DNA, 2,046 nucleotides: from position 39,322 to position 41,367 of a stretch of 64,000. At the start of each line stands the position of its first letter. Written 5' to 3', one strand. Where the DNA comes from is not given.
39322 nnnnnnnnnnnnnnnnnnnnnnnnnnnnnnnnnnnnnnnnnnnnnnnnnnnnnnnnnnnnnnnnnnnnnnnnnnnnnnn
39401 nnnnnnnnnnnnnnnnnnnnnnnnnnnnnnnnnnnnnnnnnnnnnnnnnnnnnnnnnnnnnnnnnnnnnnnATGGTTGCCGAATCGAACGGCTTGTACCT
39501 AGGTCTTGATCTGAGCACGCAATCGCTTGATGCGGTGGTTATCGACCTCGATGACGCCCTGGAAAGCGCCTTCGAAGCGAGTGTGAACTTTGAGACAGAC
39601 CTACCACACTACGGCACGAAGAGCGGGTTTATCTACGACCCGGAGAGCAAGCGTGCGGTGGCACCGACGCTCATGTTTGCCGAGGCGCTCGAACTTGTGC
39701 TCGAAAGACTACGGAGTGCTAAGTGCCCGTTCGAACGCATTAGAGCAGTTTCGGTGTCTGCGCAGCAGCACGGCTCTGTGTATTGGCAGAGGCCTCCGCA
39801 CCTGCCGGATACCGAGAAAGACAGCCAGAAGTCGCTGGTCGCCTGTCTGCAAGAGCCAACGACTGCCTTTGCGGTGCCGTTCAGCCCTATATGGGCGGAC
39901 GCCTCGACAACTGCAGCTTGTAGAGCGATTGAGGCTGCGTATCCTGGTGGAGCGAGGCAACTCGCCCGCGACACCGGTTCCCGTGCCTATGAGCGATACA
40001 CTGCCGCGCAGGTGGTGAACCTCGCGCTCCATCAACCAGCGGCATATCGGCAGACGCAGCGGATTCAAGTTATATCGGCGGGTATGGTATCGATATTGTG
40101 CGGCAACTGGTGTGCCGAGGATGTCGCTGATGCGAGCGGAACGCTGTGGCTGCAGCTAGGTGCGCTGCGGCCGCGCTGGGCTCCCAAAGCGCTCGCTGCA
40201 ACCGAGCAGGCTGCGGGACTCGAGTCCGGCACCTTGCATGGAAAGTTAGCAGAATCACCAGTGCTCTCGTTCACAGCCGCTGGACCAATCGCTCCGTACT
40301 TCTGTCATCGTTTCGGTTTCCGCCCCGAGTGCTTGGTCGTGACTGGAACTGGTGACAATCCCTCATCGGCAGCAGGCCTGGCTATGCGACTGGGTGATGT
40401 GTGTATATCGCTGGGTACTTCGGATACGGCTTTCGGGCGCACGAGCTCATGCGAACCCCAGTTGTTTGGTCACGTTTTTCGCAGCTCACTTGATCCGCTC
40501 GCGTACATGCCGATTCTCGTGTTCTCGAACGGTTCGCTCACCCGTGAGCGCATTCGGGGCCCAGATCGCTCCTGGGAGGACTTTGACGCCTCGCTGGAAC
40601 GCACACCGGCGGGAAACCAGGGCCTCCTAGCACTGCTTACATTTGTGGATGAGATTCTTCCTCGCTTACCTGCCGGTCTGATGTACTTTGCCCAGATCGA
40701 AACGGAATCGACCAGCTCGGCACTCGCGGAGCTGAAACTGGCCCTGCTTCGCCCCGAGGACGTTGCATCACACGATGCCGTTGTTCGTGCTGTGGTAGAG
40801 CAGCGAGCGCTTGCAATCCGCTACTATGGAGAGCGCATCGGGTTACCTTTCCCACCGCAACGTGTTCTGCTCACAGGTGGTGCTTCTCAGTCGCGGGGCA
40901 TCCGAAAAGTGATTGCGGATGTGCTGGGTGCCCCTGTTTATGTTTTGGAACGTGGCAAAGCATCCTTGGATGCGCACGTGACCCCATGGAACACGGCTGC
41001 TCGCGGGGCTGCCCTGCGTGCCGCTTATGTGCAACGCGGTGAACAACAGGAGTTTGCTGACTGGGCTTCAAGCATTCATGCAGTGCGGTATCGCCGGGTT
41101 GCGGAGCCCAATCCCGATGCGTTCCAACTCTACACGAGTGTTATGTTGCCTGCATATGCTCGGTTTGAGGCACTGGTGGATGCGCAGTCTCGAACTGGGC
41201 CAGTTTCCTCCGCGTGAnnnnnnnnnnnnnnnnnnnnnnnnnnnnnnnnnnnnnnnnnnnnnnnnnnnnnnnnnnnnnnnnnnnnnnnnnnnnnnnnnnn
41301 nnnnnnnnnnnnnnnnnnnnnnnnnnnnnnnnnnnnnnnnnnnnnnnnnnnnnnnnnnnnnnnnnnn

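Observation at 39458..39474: POLD2 stop codon and xylulokinase start codon are separated by only 11 nt on the same strand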

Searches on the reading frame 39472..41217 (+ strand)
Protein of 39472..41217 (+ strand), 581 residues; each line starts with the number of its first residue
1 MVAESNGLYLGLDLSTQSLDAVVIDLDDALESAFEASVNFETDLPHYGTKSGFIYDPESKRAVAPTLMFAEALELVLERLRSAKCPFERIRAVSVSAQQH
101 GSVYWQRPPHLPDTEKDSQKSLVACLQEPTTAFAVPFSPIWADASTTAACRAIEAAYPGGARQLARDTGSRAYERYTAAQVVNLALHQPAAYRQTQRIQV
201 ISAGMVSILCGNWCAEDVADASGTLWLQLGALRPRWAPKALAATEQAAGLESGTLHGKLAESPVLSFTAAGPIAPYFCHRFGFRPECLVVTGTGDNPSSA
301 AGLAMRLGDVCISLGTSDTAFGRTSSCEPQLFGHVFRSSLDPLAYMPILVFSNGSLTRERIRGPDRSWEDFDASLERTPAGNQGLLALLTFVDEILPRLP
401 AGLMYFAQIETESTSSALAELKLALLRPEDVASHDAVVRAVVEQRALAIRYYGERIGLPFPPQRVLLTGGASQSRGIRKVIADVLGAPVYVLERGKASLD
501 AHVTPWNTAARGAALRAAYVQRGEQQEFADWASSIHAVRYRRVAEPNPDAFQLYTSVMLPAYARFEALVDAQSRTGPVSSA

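Call 5: search_protein_families(library=pfam, proteins=[window:39472-41214:+])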
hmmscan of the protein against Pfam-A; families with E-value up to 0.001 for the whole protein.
window:39472-41214:+ (581 aa): 2 families
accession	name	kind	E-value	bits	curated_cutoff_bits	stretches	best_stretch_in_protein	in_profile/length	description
PF02782.22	FGGY_C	-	6.9e-11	42.7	27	1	311-497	2-185/198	FGGY family of carbohydrate kinases, C-terminal domain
PF00370.27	FGGY_N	-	8.5e-10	39.1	28.8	1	140-302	97-245/245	FGGY family of carbohydrate kinases, N-terminal domain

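Call 6: list_cluster_members(proteins=[window:39472-41214:+, window:38183-39457:+, window:36684-37571:-])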
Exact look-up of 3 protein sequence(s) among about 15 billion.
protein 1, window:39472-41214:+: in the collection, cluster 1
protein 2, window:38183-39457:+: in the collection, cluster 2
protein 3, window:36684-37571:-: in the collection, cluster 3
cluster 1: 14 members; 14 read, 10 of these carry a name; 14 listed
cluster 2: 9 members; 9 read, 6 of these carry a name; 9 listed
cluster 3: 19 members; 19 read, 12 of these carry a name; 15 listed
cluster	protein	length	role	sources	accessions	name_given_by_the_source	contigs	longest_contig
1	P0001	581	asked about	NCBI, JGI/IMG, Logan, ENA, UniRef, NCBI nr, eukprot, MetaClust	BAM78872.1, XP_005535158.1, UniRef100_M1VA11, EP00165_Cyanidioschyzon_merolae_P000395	probable xylulose kinase [Cyanidioschyzon merolae strain 10D] | xylulokinase | Xylulose kinase n=1 Tax=Cyanidioschyzon merolae (strain NIES-3377 / 10D) TaxID=280699 ...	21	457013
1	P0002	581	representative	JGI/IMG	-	xylulokinase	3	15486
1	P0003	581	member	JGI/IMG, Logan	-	xylulokinase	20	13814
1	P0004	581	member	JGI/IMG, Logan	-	xylulokinase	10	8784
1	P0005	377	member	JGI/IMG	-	xylulokinase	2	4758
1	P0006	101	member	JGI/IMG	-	xylulokinase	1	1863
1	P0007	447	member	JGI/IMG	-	xylulokinase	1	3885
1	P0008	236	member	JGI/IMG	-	xylulokinase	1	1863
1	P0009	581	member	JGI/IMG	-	xylulokinase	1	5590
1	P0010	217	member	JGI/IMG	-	xylulokinase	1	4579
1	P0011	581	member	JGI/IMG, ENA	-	-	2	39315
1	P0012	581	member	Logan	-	-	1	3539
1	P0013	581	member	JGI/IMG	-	-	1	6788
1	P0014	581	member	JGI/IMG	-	-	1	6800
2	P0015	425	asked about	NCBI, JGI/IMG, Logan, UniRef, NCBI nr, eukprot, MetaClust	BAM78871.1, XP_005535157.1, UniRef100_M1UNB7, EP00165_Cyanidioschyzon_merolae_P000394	DNA polymerase delta, subunit B [Cyanidioschyzon merolae strain 10D] | DNA polymerase delta subunit 2 | DNA polymerase delta, subunit B n=1 Tax=Cyanidioschyzon merolae (strain NIES-3377 / 10D) ...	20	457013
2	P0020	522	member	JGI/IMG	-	DNA polymerase delta subunit 2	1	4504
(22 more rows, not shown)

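Call 15: find_related_loci(query=window:39472-41214:+, collection=metagenome_contigs, flank=3000)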
Query window:39472-41214:+ (581 aa) in metagenome_contigs; peptide patterns used: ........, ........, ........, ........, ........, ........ (x = any residue, [..] = any of these).
375 stretches matched a pattern; 307 encode a relative of the query (tblastn E <= 1e-3); the best 80 are kept; 80 distinct loci.
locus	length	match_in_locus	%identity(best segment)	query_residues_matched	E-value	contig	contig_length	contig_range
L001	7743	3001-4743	100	1-581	0e+0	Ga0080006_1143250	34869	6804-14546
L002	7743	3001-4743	100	1-581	0e+0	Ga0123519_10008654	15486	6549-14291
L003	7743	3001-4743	100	1-581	0e+0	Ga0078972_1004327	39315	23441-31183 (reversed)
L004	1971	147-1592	43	9-519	5e-116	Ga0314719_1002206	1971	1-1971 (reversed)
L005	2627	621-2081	41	6-519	1e-106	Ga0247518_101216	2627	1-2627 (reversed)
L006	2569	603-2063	41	6-519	1e-106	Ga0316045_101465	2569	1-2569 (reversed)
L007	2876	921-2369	41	8-519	1e-105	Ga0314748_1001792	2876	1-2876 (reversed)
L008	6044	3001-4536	39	8-557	9e-99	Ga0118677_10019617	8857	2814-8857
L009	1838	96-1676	37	5-574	4e-105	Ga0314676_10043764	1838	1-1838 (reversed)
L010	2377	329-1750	41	17-519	4e-101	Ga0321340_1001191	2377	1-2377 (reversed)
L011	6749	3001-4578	38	5-569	5e-96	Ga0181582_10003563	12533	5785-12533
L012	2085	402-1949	37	9-568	8e-99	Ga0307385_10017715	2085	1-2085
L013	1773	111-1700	35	3-569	5e-100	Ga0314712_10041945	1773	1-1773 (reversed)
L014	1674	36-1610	36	2-566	2e-100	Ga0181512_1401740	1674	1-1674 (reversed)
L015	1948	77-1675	37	8-566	3e-99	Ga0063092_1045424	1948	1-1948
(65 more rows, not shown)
